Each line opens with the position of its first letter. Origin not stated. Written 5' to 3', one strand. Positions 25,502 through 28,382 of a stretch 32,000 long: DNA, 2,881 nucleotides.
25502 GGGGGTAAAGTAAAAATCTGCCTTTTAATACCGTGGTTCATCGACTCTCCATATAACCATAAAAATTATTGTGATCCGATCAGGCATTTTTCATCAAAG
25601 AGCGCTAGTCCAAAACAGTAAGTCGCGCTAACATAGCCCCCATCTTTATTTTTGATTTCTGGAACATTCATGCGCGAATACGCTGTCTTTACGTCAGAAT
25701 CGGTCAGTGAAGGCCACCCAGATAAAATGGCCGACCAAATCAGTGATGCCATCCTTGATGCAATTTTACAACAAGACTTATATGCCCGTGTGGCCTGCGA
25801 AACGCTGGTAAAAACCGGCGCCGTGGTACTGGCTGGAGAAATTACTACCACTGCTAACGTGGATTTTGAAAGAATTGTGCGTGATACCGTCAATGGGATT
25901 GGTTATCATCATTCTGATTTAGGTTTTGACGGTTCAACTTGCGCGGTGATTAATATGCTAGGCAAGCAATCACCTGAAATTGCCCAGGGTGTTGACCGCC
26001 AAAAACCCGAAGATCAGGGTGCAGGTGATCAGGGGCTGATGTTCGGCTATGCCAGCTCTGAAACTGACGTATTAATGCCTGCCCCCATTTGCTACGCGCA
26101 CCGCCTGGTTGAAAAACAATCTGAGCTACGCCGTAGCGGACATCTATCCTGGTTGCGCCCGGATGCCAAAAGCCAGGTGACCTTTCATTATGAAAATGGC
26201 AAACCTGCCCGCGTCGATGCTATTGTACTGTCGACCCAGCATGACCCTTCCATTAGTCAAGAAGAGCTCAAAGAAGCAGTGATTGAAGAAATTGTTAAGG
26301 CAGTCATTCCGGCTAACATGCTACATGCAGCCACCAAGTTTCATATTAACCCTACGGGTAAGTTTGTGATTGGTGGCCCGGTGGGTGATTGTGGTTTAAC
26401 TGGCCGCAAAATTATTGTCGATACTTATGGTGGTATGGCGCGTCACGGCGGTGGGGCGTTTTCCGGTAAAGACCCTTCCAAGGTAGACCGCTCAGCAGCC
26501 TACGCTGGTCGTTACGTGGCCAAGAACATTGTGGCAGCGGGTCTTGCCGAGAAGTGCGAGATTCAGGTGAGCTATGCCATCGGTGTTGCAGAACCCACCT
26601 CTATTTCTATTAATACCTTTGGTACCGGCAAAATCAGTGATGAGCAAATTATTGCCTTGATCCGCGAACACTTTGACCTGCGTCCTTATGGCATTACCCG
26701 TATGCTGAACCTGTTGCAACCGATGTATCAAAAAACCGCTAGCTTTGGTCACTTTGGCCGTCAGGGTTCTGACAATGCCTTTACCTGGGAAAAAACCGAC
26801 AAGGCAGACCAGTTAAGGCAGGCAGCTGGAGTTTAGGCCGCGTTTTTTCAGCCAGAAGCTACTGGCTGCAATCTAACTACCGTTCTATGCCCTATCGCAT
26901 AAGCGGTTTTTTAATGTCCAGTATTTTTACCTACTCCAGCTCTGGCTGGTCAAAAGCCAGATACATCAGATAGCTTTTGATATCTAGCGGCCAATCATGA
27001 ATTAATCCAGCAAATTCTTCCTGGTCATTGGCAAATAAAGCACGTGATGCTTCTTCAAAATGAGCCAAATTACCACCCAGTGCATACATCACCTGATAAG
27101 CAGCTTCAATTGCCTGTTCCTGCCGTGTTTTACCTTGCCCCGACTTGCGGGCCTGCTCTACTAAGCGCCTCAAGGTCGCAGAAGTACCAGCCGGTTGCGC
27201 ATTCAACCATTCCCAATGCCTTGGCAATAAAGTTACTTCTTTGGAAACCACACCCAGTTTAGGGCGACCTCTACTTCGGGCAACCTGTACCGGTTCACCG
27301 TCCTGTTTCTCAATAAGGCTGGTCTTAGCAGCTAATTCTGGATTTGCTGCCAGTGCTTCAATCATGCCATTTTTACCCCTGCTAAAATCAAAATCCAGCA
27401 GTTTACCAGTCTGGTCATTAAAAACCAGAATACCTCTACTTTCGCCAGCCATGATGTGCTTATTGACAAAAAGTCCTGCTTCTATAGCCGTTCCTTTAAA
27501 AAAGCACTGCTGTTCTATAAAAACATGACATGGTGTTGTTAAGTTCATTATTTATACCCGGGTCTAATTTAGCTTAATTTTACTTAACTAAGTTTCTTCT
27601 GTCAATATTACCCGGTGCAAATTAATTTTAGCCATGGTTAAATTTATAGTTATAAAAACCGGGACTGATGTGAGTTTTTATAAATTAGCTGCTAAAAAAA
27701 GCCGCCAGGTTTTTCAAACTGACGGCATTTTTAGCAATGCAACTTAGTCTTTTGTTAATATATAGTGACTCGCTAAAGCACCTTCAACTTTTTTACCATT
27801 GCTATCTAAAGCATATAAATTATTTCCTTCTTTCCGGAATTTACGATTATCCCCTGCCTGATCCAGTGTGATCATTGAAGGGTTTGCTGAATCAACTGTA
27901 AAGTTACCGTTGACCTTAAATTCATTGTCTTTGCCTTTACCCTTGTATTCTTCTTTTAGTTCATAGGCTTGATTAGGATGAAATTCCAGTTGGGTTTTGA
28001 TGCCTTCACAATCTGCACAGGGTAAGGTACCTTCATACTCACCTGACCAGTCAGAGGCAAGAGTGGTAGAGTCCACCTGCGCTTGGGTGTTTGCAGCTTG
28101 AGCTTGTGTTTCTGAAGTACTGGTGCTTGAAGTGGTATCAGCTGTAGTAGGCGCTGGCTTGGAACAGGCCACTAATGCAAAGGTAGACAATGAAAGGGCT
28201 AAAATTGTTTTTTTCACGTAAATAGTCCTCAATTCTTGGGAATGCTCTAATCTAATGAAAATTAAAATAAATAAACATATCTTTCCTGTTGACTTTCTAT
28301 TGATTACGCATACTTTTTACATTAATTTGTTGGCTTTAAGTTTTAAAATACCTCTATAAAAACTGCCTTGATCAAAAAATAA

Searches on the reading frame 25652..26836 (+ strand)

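Call 69: search_protein_families(library=pfam, proteins=[window:25652-26836:+])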
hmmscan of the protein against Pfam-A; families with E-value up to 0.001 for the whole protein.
window:25652-26836:+ (394 aa): 3 families
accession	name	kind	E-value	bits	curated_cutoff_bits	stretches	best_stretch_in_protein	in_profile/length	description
PF02773.21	S-AdoMet_synt_C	-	2.3e-68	228.9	25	1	240-381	1-138/138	S-adenosylmethionine synthetase, C-terminal domain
PF02772.21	S-AdoMet_synt_M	-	1.9e-48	164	29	1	121-238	1-120/120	S-adenosylmethionine synthetase, central domain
PF00438.25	S-AdoMet_synt_N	-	7.4e-43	145.6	33.1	1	12-108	3-99/99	S-adenosylmethionine synthetase, N-terminal domain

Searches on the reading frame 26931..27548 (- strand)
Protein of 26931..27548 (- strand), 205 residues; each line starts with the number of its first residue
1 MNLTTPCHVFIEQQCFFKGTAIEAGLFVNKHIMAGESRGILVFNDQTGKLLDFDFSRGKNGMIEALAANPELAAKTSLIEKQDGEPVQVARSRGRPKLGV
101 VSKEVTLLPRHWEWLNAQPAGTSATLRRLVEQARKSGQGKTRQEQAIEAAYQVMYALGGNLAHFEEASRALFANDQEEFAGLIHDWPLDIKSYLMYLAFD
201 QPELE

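Call 69: search_protein_families(library=pfam, proteins=[window:26931-27548:-])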
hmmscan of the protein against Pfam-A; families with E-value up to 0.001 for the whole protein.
window:26931-27548:- (205 aa): 1 family
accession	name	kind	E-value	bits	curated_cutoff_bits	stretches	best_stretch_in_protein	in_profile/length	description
PF09998.14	DUF2239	-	7e-61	205.7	25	1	7-198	2-182/182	Uncharacterized protein conserved in bacteria (DUF2239)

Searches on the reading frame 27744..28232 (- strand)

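Call 69: search_protein_families(library=pfam, proteins=[window:27744-28232:-])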
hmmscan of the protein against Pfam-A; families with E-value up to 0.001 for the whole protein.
window:27744-28232:- (162 aa): 1 family
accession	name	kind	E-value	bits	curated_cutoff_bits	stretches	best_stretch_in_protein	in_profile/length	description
PF04170.18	NlpE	-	3.2e-24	86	22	1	66-151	1-85/86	NlpE N-terminal domain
